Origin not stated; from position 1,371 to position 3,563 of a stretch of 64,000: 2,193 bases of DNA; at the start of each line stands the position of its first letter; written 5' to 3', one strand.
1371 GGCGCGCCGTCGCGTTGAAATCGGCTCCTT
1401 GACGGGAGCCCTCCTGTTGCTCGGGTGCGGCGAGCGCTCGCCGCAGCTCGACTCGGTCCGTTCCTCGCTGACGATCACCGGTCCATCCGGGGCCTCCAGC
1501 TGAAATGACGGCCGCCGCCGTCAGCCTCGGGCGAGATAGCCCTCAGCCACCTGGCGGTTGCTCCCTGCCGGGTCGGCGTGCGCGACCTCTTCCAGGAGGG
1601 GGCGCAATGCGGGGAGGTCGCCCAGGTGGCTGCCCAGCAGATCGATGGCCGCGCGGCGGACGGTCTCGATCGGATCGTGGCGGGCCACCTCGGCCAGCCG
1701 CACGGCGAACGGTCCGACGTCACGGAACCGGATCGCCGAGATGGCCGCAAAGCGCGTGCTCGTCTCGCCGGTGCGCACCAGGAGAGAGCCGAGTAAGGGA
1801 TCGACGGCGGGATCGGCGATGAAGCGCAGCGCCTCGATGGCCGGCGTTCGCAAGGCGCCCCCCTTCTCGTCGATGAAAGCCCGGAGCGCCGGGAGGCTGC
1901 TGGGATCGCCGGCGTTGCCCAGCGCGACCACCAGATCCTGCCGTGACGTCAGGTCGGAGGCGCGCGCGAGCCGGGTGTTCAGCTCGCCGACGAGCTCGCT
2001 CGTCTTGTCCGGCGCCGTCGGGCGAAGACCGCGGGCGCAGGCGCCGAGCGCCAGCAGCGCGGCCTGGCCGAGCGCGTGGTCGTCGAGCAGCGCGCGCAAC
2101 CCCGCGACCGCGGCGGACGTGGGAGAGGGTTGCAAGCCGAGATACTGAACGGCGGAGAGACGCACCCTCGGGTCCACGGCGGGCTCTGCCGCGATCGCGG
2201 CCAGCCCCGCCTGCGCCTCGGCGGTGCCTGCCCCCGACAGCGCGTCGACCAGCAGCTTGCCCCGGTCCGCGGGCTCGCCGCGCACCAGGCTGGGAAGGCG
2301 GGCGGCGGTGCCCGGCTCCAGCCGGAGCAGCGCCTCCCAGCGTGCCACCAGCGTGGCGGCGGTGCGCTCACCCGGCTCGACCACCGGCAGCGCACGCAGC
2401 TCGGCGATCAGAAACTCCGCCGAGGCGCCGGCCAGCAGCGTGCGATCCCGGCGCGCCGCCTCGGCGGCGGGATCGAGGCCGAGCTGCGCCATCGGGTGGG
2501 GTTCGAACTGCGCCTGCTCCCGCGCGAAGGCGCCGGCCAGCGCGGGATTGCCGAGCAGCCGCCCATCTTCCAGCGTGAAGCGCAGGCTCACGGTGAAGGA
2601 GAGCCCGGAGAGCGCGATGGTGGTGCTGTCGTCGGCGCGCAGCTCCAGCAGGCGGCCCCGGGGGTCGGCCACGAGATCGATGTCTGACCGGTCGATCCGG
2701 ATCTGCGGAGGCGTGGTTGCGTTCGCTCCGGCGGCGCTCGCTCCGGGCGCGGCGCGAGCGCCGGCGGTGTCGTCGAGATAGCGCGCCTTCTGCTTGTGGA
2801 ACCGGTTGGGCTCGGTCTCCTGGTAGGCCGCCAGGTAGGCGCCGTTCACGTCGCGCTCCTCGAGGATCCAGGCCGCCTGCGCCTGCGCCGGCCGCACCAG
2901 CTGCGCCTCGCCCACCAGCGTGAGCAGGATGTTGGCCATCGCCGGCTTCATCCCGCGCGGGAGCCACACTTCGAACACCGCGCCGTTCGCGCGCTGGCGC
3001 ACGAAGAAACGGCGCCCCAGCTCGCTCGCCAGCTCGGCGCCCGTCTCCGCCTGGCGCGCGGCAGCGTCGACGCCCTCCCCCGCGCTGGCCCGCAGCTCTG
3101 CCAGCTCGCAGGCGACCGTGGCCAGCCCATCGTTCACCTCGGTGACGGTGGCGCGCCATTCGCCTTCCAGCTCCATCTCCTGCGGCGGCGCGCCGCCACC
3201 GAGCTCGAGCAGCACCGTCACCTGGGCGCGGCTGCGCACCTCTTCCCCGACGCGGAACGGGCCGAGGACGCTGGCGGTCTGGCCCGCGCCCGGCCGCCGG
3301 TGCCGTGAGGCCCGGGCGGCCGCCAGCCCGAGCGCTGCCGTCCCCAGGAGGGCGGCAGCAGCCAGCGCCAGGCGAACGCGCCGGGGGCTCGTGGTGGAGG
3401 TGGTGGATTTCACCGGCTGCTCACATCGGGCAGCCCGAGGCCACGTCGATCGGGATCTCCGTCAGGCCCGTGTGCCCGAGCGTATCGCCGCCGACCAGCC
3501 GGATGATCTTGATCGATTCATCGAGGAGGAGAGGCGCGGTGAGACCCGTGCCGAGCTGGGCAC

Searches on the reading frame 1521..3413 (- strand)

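Call 28: search_protein_families(library=pfam, proteins=[window:1521-3413:-], max_evalue=0.0001)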
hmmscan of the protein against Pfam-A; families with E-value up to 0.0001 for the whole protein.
window:1521-3413:- (630 aa): 2 families
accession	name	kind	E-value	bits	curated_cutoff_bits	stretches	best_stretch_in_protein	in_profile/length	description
PF13646.12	HEAT_2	-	2.9e-13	50.3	27.7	1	482-561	8-87/88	HEAT repeats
PF01347.28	Vitellogenin_N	-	6.9e-07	28.7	24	1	385-587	358-583/590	Lipoprotein amino terminal region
